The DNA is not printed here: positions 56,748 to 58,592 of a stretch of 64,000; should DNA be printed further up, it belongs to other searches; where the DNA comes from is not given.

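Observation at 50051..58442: Seven-gene translationally coupled operon (spiro-SPASM to GerMN) next to flaA with no recognisable complete pathway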

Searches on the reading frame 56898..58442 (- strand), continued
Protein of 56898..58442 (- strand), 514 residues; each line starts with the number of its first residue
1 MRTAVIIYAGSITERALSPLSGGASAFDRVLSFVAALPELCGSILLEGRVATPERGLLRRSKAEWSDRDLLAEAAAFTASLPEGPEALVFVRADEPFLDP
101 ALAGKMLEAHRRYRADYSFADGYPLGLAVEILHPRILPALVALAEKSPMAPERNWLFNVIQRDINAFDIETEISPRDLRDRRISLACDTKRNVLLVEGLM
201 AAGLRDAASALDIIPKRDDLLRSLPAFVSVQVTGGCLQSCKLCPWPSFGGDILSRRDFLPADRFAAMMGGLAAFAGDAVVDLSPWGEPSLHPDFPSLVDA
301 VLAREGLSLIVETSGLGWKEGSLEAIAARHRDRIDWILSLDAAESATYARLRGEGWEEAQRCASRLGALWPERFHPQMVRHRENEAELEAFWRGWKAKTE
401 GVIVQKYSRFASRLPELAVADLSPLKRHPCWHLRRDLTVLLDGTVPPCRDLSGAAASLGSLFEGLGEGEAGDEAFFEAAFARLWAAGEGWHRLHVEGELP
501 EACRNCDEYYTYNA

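Call 52: find_encoding_contigs(protein=P0330, flank=10000, max_places=1)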
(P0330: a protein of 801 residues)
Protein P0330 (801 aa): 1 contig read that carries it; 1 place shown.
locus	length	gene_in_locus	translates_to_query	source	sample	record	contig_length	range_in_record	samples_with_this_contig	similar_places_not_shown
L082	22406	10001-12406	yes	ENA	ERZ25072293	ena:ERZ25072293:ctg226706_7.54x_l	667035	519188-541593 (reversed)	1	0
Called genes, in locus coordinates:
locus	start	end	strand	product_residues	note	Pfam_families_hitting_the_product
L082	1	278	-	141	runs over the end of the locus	PF02367:TsaE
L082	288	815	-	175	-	PF27299:TP0873_N, PF26154:DUF8042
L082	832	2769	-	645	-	PF02465:FliD_N, PF07195:FliD_C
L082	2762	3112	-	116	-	PF03646:FlaG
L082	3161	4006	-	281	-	PF00669:Flagellin_N, PF00700:Flagellin_C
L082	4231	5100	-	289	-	PF00669:Flagellin_N, PF00700:Flagellin_C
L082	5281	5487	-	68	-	-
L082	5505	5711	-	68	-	-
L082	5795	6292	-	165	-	PF05164:ZapA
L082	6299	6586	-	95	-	PF06005:ZapB (weak)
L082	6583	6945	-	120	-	PF00453:Ribosomal_L20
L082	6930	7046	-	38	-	-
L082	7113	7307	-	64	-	PF01632:Ribosomal_L35p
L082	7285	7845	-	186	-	PF05198:IF3_N, PF00707:IF3_C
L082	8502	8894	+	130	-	-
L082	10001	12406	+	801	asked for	PF13186:SPASM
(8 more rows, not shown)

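Call 53: find_encoding_contigs(protein=P0386, flank=10000, max_places=1)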
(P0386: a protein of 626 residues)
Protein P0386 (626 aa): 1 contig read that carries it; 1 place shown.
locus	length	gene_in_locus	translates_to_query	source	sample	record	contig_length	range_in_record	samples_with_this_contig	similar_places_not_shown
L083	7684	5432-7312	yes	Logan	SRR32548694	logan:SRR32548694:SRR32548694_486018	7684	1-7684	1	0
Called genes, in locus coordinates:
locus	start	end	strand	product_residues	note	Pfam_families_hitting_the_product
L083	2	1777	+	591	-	?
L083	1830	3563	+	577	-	-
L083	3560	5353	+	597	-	PF00089:Trypsin, PF13365:Trypsin_2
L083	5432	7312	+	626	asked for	PF04055:Radical_SAM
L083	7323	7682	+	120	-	?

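Call 56: find_encoding_contigs(protein=P0363, flank=10000, max_places=1)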
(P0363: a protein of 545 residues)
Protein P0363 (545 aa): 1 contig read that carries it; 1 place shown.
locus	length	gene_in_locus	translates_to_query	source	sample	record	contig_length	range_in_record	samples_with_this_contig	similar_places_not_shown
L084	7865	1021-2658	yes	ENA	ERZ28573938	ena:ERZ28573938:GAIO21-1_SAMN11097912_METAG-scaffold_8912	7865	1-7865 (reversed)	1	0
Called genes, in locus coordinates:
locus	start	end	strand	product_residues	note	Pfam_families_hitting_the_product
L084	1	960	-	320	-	?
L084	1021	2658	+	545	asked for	PF04055:Radical_SAM, PF13186:SPASM (weak)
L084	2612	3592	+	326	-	-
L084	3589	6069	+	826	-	PF02348:CTP_transf_3, PF12804:NTP_transf_3 (weak), PF13489:Methyltransf_23, PF08241:Methyltransf_11, PF08242:Methyltransf_12, PF13649:Methyltransf_25 (weak), PF13847:Methyltransf_31 (weak)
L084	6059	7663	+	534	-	PF01071:GARS_A (weak), PF02655:ATP-grasp_3, PF02786:CPSase_L_D2 (weak), PF07478:Dala_Dala_lig_C (weak), PF13535:ATP-grasp_4, PF18603:LAL_C2 (weak)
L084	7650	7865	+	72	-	?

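Call 74: find_encoding_contigs(protein=P0391, flank=10000, max_places=1)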
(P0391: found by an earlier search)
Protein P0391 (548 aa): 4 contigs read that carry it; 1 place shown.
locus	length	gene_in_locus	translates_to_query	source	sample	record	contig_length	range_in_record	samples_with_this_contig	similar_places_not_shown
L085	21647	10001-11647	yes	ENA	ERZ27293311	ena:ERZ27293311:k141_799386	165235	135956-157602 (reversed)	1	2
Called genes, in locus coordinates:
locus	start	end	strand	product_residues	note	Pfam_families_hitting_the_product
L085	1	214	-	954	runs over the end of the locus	PF01915:Glyco_hydro_3_C, PF14310:Fn3-like, PF00933:Glyco_hydro_3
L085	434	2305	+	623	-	PF00672:HAMP (weak), PF06580:His_kinase, PF02518:HATPase_c (weak)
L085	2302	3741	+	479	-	PF00072:Response_reg, PF00165:HTH_AraC (faint), PF12833:HTH_18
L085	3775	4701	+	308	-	PF23023:Anti-Pycsar_Apyc1, PF00753:Lactamase_B, PF12706:Lactamase_B_2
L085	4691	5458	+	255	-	PF02463:SMC_N (faint), PF13476:AAA_23 (weak), PF00005:ABC_tran, PF13304:AAA_21 (faint)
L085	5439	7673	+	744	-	PF23357:DUF7088 (weak), PF09822:ABC_transp_aux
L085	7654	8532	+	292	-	-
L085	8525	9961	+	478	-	PF08245:Mur_ligase_M, PF02875:Mur_ligase_C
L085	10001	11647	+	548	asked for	PF13186:SPASM (weak)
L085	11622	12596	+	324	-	-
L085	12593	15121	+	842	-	PF02348:CTP_transf_3, PF13489:Methyltransf_23, PF08241:Methyltransf_11, PF08242:Methyltransf_12, PF13649:Methyltransf_25, PF13847:Methyltransf_31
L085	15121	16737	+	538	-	PF01071:GARS_A (weak), PF02655:ATP-grasp_3, PF07478:Dala_Dala_lig_C (faint), PF13535:ATP-grasp_4, PF18603:LAL_C2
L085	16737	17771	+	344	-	PF01520:Amidase_3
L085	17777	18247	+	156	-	PF10646:Germane (weak)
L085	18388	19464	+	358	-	PF04620:FlaA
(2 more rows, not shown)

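Call 75: find_encoding_contigs(protein=P0419, flank=10000, max_places=1)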
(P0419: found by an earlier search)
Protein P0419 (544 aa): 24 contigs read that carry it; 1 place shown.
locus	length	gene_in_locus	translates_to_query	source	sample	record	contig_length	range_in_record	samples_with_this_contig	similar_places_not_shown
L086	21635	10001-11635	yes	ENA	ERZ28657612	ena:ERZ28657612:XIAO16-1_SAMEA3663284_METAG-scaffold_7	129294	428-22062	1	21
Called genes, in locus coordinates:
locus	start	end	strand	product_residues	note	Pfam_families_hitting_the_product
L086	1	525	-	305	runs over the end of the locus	-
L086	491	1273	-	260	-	PF00149:Metallophos (weak)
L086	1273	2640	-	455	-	PF07719:TPR_2 (faint), PF12895:ANAPC3 (faint), PF13414:TPR_11 (faint), PF13424:TPR_12 (faint), PF13428:TPR_14 (faint), PF21033:RMD1-3 (weak), PF00515:TPR_1 (weak), PF04471:Mrr_cat (weak), +7 more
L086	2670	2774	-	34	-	-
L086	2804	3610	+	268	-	PF00515:TPR_1 (faint), PF07719:TPR_2 (faint), PF13432:TPR_16 (faint), PF14559:TPR_19 (faint), PF13181:TPR_8 (faint), PF13371:TPR_9 (faint)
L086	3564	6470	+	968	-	-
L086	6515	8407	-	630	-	PF02518:HATPase_c, PF13589:HATPase_c_3, PF01119:DNA_mis_repair, PF08676:MutL_C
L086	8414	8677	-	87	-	PF10241:KxDL (weak), PF02609:Exonuc_VII_S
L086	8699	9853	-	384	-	PF01336:tRNA_anti-codon, PF13742:tRNA_anti_2, PF02601:Exonuc_VII_L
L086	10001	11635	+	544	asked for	PF13186:SPASM (weak)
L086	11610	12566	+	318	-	-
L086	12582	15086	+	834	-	PF02348:CTP_transf_3, PF13489:Methyltransf_23, PF08241:Methyltransf_11, PF08242:Methyltransf_12, PF13649:Methyltransf_25, PF13847:Methyltransf_31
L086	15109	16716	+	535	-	PF02655:ATP-grasp_3 (weak), PF13535:ATP-grasp_4, PF18603:LAL_C2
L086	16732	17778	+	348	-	PF07833:Cu_amine_oxidN1 (weak), PF01520:Amidase_3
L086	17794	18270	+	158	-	PF10646:Germane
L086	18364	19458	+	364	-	PF04620:FlaA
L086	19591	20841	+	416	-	PF07719:TPR_2 (faint), PF04607:RelA_SpoT, PF25575:TPR_BSK1_C (faint), PF13174:TPR_6 (faint), PF13181:TPR_8 (faint), PF13371:TPR_9 (faint), PF00515:TPR_1, PF13414:TPR_11 (weak), +6 more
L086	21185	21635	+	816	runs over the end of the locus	PF00270:DEAD (faint), PF04851:ResIII (faint), PF13307:Helicase_C_2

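Call 84: find_encoding_contigs(protein=P0112, flank=10000, max_places=1)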
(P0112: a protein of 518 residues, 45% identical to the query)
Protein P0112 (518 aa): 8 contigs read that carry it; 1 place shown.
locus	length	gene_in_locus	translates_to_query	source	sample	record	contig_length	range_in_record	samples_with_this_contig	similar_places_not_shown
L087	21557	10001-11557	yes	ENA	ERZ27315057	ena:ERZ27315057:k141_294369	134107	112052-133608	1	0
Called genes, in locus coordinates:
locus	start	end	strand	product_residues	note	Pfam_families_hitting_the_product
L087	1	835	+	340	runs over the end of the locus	PF00356:LacI, PF00532:Peripla_BP_1, PF13407:Peripla_BP_4, PF13377:Peripla_BP_3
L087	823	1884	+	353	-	PF03401:TctC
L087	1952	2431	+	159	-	PF07331:TctB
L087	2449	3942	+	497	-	PF01970:TctA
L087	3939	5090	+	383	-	PF01408:GFO_IDH_MocA, PF22685:Gal80p_C-like (weak), PF22725:GFO_IDH_MocA_C3, PF02894:GFO_IDH_MocA_C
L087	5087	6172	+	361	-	PF01408:GFO_IDH_MocA (weak), PF22725:GFO_IDH_MocA_C3, PF02894:GFO_IDH_MocA_C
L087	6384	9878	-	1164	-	PF08471:Ribonuc_red_2_N, PF02867:Ribonuc_red_lgC, PF12637:TSCPD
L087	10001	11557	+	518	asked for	PF04055:Radical_SAM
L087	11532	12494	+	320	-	-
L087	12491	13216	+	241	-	PF02348:CTP_transf_3, PF12804:NTP_transf_3 (weak)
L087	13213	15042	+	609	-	PF13489:Methyltransf_23, PF13649:Methyltransf_25, PF13847:Methyltransf_31 (weak), PF08241:Methyltransf_11, PF08242:Methyltransf_12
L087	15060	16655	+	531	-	PF02655:ATP-grasp_3 (weak), PF13535:ATP-grasp_4, PF18603:LAL_C2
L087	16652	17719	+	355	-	PF01520:Amidase_3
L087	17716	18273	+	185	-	-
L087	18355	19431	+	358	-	PF04620:FlaA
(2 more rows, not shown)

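Call 85: find_encoding_contigs(protein=P0120, flank=10000, max_places=1)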
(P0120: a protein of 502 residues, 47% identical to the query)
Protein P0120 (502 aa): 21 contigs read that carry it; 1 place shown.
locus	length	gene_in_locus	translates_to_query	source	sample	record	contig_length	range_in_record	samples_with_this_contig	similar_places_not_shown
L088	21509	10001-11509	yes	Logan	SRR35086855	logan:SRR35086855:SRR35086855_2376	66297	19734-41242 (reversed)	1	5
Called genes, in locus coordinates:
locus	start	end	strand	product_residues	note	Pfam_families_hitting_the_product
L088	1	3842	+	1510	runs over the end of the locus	PF07228:SpoIIE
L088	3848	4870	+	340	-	-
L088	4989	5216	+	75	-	-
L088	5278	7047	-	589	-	PF08308:PEGA, PF13620:CarboxypepD_reg (faint), PF13715:CarbopepD_reg_2 (faint), PF13860:FlgD_ig (weak)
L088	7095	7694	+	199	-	-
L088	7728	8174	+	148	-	PF02643:DUF192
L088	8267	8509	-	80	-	PF02609:Exonuc_VII_S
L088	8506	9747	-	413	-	PF13742:tRNA_anti_2, PF01336:tRNA_anti-codon, PF02601:Exonuc_VII_L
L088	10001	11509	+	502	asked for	PF12804:NTP_transf_3 (faint), PF04055:Radical_SAM, PF13186:SPASM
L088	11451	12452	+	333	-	-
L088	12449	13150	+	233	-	PF02348:CTP_transf_3, PF12804:NTP_transf_3 (weak)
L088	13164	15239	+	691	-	PF13489:Methyltransf_23, PF08241:Methyltransf_11, PF08242:Methyltransf_12, PF13649:Methyltransf_25, PF13847:Methyltransf_31 (weak)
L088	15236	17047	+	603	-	PF18130:ATPgrasp_N (weak), PF01071:GARS_A, PF02222:ATP-grasp (weak), PF02655:ATP-grasp_3, PF02786:CPSase_L_D2, PF07478:Dala_Dala_lig_C, PF13535:ATP-grasp_4, PF18603:LAL_C2, +1 more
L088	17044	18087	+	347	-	PF01520:Amidase_3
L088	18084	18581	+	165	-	PF10646:Germane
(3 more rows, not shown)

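Call 95: predict_structure(alignment_id=A8)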
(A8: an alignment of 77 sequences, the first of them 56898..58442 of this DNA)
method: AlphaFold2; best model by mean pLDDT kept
length: 514 residues; sequences in the alignment: 77
mean_pLDDT: 94.1   pTM: 0.91
mean pLDDT of the five models: 94.1, 94.0, 93.8, 93.7, 93.3
residues with pLDDT >= 90: 450; 70-90: 52; 50-70: 8; < 50: 4
segments of 3 or more residues with pLDDT < 50: 511-514
pLDDT, mean of each block of 10 residues (from residue 1): 97 96 97 97 97 95 97 98 97 98 98 98 96 98 96 94 97 94 93 97 98 95 95 96 93 96 98 97 92 98 96 97 96 94 96 96 97 95 94 94 90 86 72 92 94 92 96 98 96 89 73 43
secondary structure, 60 per line:
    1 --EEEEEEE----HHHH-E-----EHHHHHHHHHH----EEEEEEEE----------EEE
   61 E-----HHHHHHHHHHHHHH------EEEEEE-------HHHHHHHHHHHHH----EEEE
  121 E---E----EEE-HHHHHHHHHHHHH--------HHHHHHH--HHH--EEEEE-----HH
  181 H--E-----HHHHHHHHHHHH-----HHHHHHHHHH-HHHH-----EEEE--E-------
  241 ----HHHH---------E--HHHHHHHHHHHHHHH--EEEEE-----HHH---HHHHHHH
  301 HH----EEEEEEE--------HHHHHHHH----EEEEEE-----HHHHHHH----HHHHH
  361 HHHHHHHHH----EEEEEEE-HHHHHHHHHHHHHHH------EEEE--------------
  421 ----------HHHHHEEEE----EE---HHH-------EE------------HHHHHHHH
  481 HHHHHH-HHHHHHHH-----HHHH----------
elements in order: E3-9 H14-17 H26-35 E40-47 E58-61 H67-80 E87-92 H100-112 E117-121 E130-132 H134-146 H155-161 E169-173 H190-201 H207-216 H218-221 E227-230 H245-248 H261-275 E278-282 H294-302 E307-313 H322-329 E334-339 H345-351 H356-369 E374-380 H382-396 E403-406 H431-435 E436-439 H473-486 H488-495 H501-504

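Call 97: fold_search(model_id=the predicted structure, library=pdb)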
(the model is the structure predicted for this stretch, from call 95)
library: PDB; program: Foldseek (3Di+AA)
matches with E <= 10: 1342; with E <= 0.001: 276
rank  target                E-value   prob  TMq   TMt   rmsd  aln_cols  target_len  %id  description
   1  5v1t_A                3.0e-10  1.00  0.39  0.46  10.2       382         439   14  Crystal structure of Streptococcus suis SuiB bound to precursor peptide SuiA (released 2017-08-30)
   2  5wgg_A                2.0e-09  1.00  0.40  0.46   7.9       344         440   14  Structural Insights into Thioether Bond Formation in the Biosynthesis of Sactipeptides (released 2017-07-26)
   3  5why_B                5.1e-09  1.00  0.34  0.41  14.5       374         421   12  Structural Insights into Thioether Bond Formation in the Biosynthesis of Sactipeptides (released 2017-07-26)
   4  5why_A                6.4e-09  1.00  0.39  0.47  11.5       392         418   13  Structural Insights into Thioether Bond Formation in the Biosynthesis of Sactipeptides (released 2017-07-26)
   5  4m7t                  7.6e-09  1.00  0.36  0.71   4.2       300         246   15  Crystal structure of BtrN in complex with AdoMet and 2-DOIA (released 2013-10-02)
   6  6efn                  9.5e-09  1.00  0.39  0.51   6.8       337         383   17  Structure of a RiPP maturase, SkfB (released 2018-10-24)
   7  5v1q_A                1.0e-08  1.00  0.37  0.44  10.8       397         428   12  Crystal structure of Streptococcus suis SuiB (released 2017-08-30)
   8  5v1s_A                1.3e-08  1.00  0.38  0.45   8.0       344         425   13  Crystal structure of Streptococcus suis SuiB bound to S-adenosylmethionine (released 2017-08-30)
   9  6oew_B                2.4e-08  1.00  0.35  0.70   3.8       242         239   14  Structure of a Cytidylyltransferase from Leptospira borgpetersenii serovar Hardjo-bovis (strain JB197) (released 2019-04-17)
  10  4k36_A                3.8e-08  1.00  0.37  0.48  13.5       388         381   12  His6 tagged anSMEcpe with bound AdoMet (released 2013-05-08)
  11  6oew_A                4.2e-08  1.00  0.35  0.70   3.9       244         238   16  Structure of a Cytidylyltransferase from Leptospira borgpetersenii serovar Hardjo-bovis (strain JB197) (released 2019-04-17)
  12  9dr4                  4.7e-08  1.00  0.30  0.33   9.9       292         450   12  Crystal structure of bifunctional GlmU from Staphylococcus aureus NCTC 8325 complexed with UTP, CoA and Glc 1-P (released 2025-05-14)
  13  5v1q_B                5.3e-08  1.00  0.36  0.42   7.4       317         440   14  Crystal structure of Streptococcus suis SuiB (released 2017-08-30)
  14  1vic_B                6.3e-08  1.00  0.28  0.54   6.4       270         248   14  Crystal structure of CMP-KDO synthetase (released 2003-12-30)
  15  1vic_A                7.1e-08  1.00  0.28  0.52   7.3       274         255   13  Crystal structure of CMP-KDO synthetase (released 2003-12-30)
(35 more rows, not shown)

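Call 104: find_homologous_proteins(query=L086:15109-16713:+, max_evalue=1e-10)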
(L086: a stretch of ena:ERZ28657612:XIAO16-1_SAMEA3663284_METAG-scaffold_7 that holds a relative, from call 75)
Query L086:15109-16713:+ (535 aa): 3651 proteins with E <= 1e-10 among 8000 candidates; the best 120 are listed.
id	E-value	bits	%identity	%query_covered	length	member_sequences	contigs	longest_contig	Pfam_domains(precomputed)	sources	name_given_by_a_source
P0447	0.0e+0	1203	99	100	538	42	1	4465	PF13535.12,PF02655.20,PF18603.8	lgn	-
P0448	5.6e-200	683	59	100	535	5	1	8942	PF13535.12,PF15632.12,PF02655.20,PF01071.25,PF22660.3,PF18603.8,PF07478.19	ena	-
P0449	7.1e-196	670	58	100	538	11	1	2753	PF13535.12,PF15632.12,PF02786.23,PF02655.20,PF01071.25,PF18603.8,PF07478.19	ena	-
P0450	1.2e-195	669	59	100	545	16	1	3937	PF13535.12,PF15632.12,PF02655.20,PF01071.25,PF18603.8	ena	-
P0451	2.8e-195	668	59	99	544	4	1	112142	PF13535.12,PF02655.20,PF18603.8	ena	-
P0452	7.3e-194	663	57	100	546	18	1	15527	PF13535.12,PF02655.20,PF01071.25,PF18603.8,PF07478.19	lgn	-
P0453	2.0e-193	662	56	99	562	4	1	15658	PF13535.12,PF02655.20,PF01071.25,PF18603.8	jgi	-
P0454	2.8e-193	661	58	99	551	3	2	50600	PF13535.12,PF02655.20,PF22660.3,PF18603.8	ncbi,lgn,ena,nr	ncbi:MAG TPA: hypothetical protein DDW78_07245 [Treponema sp.]|nr:hypothetical protein [Treponema sp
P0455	2.4e-192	658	57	100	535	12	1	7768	PF13535.12,PF02655.20,PF01071.25,PF22660.3,PF18603.8,PF07478.19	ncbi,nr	ncbi:MAG: ATP-grasp domain-containing protein [Treponema sp.]|nr:ATP-grasp domain-containing protein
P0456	5.8e-191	654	57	100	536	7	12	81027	PF13535.12,PF15632.12,PF02655.20,PF01071.25,PF18603.8,PF07478.19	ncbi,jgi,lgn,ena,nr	ncbi:MAG TPA: hypothetical protein DEO40_00155 [Treponema sp.]|jgi:biotin carboxylase|nr:hypothetica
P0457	1.8e-190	652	58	100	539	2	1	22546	PF13535.12,PF15632.12,PF02655.20,PF01071.25,PF22660.3,PF18603.8,PF07478.19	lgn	-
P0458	2.2e-190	652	57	99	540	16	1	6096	PF13535.12,PF15632.12,PF02655.20,PF22660.3,PF18603.8,PF07478.19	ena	-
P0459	2.4e-190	652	57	99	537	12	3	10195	PF13535.12,PF02655.20,PF18603.8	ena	-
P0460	3.3e-190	651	56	100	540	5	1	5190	PF13535.12,PF02655.20,PF01071.25,PF18603.8,PF07478.19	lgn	-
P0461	4.6e-190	651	57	100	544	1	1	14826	PF13535.12,PF02655.20,PF01071.25,PF18603.8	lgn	-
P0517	9.6e-176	603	54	100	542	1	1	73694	PF13535.12,PF15632.12,PF02655.20,PF18603.8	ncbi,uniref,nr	ncbi:ATP-grasp domain-containing protein [Treponema sp.]|uniref:ATP-grasp domain-containing protein 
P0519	3.4e-175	602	56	100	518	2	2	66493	PF13535.12,PF15632.12,PF02655.20,PF01071.25,PF22660.3,PF18603.8,PF07478.19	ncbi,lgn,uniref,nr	ncbi:ATP-grasp domain-containing protein [Treponema sp.]|uniref:ATP-grasp domain-containing protein 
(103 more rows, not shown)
